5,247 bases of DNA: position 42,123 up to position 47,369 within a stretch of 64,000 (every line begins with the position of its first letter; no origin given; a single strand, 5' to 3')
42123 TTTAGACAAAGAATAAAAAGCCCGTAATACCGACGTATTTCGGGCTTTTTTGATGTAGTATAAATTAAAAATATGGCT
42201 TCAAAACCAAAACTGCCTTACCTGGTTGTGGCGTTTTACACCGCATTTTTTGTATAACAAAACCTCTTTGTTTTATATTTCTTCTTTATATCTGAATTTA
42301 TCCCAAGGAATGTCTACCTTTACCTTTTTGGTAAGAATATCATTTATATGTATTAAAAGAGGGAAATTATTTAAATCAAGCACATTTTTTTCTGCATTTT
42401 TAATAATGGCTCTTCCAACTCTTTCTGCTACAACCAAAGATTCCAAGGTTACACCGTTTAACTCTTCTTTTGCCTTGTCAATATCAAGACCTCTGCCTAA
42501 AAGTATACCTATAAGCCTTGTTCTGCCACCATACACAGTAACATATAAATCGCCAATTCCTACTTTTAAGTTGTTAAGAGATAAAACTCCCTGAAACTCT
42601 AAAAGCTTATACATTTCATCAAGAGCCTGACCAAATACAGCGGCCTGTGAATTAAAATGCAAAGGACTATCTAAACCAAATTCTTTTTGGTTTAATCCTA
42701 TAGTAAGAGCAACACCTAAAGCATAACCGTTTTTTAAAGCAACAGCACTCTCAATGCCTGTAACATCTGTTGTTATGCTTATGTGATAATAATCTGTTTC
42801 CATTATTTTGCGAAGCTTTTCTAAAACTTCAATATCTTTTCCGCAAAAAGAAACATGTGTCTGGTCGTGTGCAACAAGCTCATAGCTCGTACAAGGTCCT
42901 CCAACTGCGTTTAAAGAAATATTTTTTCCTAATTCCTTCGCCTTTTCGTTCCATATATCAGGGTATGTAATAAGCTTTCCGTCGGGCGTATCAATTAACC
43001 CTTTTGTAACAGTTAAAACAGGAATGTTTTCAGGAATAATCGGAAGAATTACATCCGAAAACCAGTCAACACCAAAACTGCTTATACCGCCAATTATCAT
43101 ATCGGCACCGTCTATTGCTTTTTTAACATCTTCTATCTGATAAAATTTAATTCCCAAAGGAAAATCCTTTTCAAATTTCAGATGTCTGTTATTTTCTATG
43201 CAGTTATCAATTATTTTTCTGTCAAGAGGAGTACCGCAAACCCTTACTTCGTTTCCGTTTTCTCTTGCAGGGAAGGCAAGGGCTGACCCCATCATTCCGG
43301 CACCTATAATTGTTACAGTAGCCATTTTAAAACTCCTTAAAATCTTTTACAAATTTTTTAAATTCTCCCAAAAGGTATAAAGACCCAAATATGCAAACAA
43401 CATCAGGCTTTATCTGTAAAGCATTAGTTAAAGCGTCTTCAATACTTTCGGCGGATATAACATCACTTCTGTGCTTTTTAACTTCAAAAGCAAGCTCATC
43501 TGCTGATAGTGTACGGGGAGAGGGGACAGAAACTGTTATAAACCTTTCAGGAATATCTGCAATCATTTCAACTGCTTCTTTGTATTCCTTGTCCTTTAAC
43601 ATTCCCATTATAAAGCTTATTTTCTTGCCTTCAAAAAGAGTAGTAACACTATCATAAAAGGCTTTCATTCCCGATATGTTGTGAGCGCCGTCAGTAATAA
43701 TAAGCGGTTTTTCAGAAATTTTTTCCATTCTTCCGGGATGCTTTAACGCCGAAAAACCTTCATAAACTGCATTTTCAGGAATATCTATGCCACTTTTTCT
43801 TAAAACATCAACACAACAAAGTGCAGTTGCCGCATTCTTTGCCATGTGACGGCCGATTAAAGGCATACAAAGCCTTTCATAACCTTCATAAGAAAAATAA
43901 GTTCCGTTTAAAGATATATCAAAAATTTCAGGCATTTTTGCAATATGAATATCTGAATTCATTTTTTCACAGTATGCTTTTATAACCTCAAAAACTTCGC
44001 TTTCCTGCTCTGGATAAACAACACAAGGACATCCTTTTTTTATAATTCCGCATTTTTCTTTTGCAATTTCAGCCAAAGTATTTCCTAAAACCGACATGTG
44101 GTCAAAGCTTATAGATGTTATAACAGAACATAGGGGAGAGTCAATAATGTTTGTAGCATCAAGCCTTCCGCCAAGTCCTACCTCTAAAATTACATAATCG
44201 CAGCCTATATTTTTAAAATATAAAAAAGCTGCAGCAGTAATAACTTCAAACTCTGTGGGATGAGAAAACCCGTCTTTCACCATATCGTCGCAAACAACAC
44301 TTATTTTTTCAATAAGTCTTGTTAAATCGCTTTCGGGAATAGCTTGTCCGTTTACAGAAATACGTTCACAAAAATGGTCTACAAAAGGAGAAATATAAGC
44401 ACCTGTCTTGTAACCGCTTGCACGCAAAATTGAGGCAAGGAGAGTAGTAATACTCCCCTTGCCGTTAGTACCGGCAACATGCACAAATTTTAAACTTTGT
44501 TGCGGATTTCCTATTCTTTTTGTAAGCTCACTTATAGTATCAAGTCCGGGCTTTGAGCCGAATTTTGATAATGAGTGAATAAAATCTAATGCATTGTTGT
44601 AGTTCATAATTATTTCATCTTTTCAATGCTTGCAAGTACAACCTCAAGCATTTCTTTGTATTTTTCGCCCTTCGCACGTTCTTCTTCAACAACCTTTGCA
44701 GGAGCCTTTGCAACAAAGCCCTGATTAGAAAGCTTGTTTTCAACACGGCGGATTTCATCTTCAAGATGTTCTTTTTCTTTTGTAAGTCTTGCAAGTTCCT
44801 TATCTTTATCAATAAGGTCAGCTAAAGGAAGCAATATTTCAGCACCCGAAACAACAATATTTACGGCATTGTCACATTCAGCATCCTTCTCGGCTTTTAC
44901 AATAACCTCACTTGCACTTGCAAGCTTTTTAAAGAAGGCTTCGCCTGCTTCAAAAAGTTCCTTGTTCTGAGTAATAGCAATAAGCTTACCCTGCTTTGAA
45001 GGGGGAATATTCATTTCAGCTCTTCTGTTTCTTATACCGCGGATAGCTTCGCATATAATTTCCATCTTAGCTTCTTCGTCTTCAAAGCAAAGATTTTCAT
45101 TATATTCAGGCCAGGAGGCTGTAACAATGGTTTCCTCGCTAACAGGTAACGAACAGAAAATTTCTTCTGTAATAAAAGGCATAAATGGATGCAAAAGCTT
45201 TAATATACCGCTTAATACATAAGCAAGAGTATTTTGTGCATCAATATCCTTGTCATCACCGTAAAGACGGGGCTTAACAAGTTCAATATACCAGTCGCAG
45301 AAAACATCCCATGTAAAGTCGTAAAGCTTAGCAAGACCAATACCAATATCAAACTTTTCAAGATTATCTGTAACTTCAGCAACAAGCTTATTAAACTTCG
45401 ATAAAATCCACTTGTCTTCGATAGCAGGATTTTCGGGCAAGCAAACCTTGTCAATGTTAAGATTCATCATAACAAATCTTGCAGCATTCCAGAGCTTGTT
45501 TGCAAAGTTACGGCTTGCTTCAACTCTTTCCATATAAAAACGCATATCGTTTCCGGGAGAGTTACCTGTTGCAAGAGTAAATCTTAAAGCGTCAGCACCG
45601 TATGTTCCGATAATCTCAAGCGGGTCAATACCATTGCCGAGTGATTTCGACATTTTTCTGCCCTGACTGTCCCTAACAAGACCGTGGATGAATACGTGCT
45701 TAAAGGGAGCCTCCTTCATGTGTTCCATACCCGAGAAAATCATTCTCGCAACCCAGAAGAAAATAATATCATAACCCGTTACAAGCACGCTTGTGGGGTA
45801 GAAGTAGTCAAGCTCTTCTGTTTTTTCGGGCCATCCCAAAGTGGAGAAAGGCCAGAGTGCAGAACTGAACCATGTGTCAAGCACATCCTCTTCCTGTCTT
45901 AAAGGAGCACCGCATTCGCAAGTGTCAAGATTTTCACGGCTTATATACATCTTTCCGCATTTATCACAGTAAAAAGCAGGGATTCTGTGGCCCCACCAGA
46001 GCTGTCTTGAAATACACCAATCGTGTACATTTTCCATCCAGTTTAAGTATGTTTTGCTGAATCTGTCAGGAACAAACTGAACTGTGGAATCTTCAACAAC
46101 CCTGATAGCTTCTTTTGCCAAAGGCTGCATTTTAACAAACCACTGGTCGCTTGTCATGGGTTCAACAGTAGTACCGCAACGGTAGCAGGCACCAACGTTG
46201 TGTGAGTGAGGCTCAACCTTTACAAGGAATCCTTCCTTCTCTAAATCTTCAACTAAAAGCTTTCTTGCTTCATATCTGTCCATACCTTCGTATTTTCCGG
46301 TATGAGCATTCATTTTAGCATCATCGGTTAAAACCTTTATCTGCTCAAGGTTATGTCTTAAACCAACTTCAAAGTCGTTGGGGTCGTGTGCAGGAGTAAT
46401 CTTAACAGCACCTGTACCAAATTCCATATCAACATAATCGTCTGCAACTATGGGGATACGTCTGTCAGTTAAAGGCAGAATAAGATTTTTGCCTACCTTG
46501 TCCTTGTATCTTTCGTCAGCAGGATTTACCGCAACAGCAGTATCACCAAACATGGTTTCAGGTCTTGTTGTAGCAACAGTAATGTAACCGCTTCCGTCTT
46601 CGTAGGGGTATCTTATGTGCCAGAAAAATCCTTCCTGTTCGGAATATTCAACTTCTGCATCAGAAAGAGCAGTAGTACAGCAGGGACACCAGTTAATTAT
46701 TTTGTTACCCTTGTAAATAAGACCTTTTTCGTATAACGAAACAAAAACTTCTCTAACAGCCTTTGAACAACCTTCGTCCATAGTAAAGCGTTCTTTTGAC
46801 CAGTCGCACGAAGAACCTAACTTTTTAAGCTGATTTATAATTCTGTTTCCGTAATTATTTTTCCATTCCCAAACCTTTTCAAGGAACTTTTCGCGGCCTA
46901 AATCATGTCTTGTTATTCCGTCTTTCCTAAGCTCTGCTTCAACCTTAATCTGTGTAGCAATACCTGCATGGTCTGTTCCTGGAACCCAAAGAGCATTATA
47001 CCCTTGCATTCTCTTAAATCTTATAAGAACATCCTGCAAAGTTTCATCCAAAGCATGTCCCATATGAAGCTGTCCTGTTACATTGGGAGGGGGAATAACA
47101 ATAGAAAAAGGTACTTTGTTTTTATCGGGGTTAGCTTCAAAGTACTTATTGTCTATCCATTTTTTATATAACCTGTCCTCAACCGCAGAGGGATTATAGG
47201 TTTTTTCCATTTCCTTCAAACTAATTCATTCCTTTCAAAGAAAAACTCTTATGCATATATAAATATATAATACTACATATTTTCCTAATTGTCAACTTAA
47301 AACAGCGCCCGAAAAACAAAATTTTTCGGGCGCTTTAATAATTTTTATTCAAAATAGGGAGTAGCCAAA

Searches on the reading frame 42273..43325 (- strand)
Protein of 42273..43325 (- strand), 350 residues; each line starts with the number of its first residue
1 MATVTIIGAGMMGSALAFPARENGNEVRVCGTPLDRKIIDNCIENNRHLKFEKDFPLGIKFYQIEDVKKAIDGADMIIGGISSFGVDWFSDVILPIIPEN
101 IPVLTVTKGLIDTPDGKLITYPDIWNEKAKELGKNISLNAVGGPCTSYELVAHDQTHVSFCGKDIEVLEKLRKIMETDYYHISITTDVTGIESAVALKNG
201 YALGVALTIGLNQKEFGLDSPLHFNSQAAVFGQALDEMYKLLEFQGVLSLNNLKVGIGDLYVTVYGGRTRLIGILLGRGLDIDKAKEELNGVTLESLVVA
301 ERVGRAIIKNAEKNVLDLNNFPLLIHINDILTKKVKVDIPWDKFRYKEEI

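Call 55: search_protein_families(library=pfam, proteins=[window:42273-43325:-], max_evalue=0.001)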
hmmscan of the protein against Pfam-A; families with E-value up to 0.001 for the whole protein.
window:42273-43325:- (350 aa): 2 families
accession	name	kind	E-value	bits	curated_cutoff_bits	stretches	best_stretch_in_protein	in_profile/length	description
PF07479.19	NAD_Gly3P_dh_C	-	2.7e-16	60.5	25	1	187-338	1-138/142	NAD-dependent glycerol-3-phosphate dehydrogenase C-terminus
PF01210.29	NAD_Gly3P_dh_N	-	4.3e-13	50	23.1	1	4-164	2-154/158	NAD-dependent glycerol-3-phosphate dehydrogenase N-terminus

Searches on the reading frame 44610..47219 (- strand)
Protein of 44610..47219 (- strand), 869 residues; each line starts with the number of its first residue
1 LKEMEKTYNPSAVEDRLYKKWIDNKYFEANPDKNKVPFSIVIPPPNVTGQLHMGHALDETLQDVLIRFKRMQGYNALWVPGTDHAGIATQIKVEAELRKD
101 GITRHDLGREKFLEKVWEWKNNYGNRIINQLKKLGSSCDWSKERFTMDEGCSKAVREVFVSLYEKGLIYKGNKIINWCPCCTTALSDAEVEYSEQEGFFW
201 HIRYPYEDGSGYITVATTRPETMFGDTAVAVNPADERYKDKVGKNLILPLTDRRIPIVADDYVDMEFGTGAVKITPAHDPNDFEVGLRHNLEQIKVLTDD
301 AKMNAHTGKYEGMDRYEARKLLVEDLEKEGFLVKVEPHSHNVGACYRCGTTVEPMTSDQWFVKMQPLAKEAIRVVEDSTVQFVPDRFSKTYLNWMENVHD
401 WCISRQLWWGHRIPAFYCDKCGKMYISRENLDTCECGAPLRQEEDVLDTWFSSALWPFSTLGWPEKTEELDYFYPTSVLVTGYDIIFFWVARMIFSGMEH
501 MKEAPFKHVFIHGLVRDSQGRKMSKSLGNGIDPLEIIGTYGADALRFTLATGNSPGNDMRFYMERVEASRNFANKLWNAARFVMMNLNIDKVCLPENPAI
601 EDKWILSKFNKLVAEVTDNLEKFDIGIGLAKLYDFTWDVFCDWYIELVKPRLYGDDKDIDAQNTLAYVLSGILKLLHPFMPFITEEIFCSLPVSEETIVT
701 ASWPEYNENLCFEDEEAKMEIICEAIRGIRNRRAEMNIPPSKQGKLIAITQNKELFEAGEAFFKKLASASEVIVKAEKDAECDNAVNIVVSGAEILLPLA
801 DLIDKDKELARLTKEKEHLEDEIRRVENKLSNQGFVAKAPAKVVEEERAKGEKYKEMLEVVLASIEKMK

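Call 32: find_homologous_proteins(query=window:44610-47219:-, max_evalue=1e-50)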
Query window:44610-47219:- (869 aa): 8000 proteins with E <= 1e-50 among 8000 candidates; the best 120 are listed.
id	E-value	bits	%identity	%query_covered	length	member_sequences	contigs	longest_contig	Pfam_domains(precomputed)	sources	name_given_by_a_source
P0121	0.0e+0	1672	80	100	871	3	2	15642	PF09334.18,PF08264.20,PF13603.13,PF00133.29,PF10458.15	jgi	-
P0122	0.0e+0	1595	76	100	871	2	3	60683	PF09334.18,PF01406.26,PF08264.20,PF13603.13,PF00133.29,PF10458.15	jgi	-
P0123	0.0e+0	1593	76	100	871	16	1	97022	PF09334.18,PF01406.26,PF08264.20,PF13603.13,PF00133.29,PF10458.15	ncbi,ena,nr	ncbi:MAG: valine--tRNA ligase [Clostridia bacterium]|nr:valine--tRNA ligase [Clostridia bacterium]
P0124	0.0e+0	1593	76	100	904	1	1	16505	PF09334.18,PF08264.20,PF13603.13,PF00133.29,PF10458.15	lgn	-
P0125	0.0e+0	1582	75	100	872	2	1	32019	PF09334.18,PF01406.26,PF08264.20,PF13603.13,PF00133.29,PF10458.15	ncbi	-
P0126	0.0e+0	1579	76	100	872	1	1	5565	PF09334.18,PF01406.26,PF08264.20,PF13603.13,PF00133.29,PF10458.15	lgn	-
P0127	0.0e+0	1578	75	100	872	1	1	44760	PF09334.18,PF01406.26,PF08264.20,PF13603.13,PF00133.29,PF10458.15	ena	-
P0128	0.0e+0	1574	74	100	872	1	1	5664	PF09334.18,PF01406.26,PF08264.20,PF13603.13,PF00133.29,PF10458.15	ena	-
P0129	0.0e+0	1569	75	100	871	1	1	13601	PF09334.18,PF01406.26,PF08264.20,PF13603.13,PF00133.29,PF10458.15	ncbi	-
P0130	0.0e+0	1567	74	100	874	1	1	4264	PF09334.18,PF01406.26,PF08264.20,PF13603.13,PF00133.29,PF10458.15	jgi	jgi:valyl-tRNA synthetase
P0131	0.0e+0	1564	75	100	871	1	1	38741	PF09334.18,PF01406.26,PF08264.20,PF13603.13,PF00133.29,PF10458.15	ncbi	-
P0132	0.0e+0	1562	76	100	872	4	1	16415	PF09334.18,PF01406.26,PF08264.20,PF13603.13,PF00133.29,PF10458.15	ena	-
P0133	0.0e+0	1557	75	100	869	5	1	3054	PF09334.18,PF01406.26,PF08264.20,PF13603.13,PF00133.29,PF10458.15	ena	-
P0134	0.0e+0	1557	74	100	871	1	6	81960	PF09334.18,PF01406.26,PF08264.20,PF13603.13,PF00133.29,PF10458.15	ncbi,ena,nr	ncbi:MAG: valine--tRNA ligase [Clostridia bacterium]|nr:valine--tRNA ligase [Clostridia bacterium]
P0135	0.0e+0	1555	73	100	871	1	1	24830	PF09334.18,PF01406.26,PF08264.20,PF13603.13,PF00133.29,PF10458.15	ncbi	-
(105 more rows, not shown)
